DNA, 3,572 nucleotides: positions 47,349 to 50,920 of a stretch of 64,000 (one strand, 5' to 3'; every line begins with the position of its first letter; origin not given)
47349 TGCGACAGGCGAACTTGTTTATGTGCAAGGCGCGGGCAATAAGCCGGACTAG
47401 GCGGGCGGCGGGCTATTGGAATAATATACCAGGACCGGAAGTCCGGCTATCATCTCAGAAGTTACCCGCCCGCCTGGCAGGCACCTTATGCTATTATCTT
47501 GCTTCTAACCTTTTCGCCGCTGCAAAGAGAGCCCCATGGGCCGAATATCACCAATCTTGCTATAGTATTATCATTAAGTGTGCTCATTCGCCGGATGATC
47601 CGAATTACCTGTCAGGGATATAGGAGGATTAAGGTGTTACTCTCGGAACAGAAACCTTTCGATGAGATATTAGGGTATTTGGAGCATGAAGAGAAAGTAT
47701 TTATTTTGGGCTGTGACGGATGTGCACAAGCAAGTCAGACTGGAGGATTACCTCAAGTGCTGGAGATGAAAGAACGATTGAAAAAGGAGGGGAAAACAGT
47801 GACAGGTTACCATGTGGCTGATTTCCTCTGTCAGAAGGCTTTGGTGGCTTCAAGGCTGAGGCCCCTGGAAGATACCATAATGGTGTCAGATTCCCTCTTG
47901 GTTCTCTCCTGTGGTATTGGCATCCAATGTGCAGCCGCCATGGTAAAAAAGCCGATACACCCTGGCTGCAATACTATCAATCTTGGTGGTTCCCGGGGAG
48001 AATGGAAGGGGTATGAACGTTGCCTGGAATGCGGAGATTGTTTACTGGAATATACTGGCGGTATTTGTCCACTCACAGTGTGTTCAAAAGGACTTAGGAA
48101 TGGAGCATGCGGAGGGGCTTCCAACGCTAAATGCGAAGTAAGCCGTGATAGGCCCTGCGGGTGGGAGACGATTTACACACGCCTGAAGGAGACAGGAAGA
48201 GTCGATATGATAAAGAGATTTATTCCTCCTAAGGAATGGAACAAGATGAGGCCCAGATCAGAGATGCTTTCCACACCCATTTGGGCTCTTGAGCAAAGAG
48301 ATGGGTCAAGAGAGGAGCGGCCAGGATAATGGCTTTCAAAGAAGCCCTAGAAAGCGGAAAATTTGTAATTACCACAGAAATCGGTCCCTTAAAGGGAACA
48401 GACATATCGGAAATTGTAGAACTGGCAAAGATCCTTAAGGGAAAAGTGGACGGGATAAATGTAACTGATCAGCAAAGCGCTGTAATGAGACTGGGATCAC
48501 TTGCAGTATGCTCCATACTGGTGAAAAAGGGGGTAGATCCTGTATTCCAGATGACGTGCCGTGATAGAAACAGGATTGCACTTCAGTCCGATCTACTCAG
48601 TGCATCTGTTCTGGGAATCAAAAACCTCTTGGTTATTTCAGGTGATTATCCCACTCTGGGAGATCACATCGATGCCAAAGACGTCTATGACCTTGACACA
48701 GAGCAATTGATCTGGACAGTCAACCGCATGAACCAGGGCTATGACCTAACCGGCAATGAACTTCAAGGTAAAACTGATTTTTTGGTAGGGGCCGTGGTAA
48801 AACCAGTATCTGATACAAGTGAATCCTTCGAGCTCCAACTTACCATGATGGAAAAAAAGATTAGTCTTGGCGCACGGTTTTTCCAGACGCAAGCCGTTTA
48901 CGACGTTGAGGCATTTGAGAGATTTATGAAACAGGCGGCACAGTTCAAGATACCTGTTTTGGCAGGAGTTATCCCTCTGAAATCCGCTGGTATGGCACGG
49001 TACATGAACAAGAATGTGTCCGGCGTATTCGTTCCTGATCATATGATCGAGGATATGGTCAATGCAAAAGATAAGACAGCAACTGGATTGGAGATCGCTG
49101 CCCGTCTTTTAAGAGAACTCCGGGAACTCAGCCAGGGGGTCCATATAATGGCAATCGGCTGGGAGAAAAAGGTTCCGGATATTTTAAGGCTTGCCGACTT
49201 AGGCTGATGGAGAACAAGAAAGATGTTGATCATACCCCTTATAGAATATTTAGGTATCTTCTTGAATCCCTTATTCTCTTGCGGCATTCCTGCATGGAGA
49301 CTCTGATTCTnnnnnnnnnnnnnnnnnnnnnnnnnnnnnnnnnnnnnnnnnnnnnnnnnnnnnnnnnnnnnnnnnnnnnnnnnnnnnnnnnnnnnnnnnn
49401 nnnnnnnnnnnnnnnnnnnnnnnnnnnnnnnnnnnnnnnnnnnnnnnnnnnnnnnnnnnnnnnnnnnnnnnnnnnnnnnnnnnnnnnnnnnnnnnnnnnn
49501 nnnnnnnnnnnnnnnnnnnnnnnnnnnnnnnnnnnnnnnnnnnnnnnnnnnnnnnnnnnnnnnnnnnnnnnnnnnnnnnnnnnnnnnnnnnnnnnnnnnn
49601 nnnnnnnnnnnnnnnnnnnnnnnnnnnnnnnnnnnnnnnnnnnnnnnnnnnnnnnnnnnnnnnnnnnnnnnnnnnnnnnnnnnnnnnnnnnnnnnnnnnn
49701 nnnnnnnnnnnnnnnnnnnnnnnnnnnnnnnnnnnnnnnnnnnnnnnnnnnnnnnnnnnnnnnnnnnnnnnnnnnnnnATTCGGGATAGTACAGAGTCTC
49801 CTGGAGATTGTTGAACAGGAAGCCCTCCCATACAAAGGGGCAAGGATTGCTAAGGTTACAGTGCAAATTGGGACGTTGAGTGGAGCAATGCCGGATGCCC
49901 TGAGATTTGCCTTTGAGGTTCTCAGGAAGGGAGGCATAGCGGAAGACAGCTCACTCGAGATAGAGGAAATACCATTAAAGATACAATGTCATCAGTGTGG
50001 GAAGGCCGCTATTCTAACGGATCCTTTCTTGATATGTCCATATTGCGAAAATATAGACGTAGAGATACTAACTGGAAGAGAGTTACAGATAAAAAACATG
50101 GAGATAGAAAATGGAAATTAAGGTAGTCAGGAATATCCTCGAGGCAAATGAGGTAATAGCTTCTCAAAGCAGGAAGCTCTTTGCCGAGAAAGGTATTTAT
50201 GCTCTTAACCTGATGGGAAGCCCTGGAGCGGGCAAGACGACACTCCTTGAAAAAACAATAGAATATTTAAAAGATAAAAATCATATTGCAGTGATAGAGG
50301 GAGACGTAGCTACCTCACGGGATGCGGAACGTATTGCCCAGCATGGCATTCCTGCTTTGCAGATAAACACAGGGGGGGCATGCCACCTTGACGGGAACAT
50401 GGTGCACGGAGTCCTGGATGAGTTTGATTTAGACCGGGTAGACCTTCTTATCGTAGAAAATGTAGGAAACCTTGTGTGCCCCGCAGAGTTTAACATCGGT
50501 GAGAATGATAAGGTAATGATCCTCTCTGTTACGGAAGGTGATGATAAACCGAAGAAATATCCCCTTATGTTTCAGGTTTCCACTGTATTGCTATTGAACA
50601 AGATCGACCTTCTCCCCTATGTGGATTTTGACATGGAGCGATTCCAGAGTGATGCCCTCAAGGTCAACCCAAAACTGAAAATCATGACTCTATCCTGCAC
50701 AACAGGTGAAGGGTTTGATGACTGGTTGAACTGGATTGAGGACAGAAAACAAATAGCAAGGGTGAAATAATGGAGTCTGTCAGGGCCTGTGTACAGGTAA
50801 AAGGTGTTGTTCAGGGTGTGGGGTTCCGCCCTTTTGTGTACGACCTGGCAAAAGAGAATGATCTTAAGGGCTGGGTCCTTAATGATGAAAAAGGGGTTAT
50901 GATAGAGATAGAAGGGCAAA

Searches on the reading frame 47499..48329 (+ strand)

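Call 66: search_protein_families(library=pfam, proteins=[window:47499-48329:+], max_evalue=0.000001)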
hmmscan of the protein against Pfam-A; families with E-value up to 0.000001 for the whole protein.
window:47499-48329:+ (276 aa): 1 family
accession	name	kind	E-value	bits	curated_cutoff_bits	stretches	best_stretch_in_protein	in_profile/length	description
PF12225.13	DUF5981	-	3.2e-30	104.1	23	1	155-248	2-95/95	Methylene-tetrahydrofolate reductase C terminal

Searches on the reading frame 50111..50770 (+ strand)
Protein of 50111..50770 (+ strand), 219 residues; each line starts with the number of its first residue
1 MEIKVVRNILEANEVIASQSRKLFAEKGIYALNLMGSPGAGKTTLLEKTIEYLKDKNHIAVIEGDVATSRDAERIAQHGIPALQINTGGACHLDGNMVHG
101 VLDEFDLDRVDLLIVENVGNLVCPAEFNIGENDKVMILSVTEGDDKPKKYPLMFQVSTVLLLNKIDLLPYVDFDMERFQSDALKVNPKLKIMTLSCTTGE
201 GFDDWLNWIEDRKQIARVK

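Call 66: search_protein_families(library=pfam, proteins=[window:50111-50770:+], max_evalue=0.000001)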
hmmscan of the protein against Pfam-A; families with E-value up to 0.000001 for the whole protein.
window:50111-50770:+ (219 aa): 1 family
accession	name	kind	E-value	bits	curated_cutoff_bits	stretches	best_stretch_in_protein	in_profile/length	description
PF02492.25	cobW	-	8.2e-26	91.1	20.7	1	33-192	4-179/180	CobW/HypB/UreG, nucleotide-binding domain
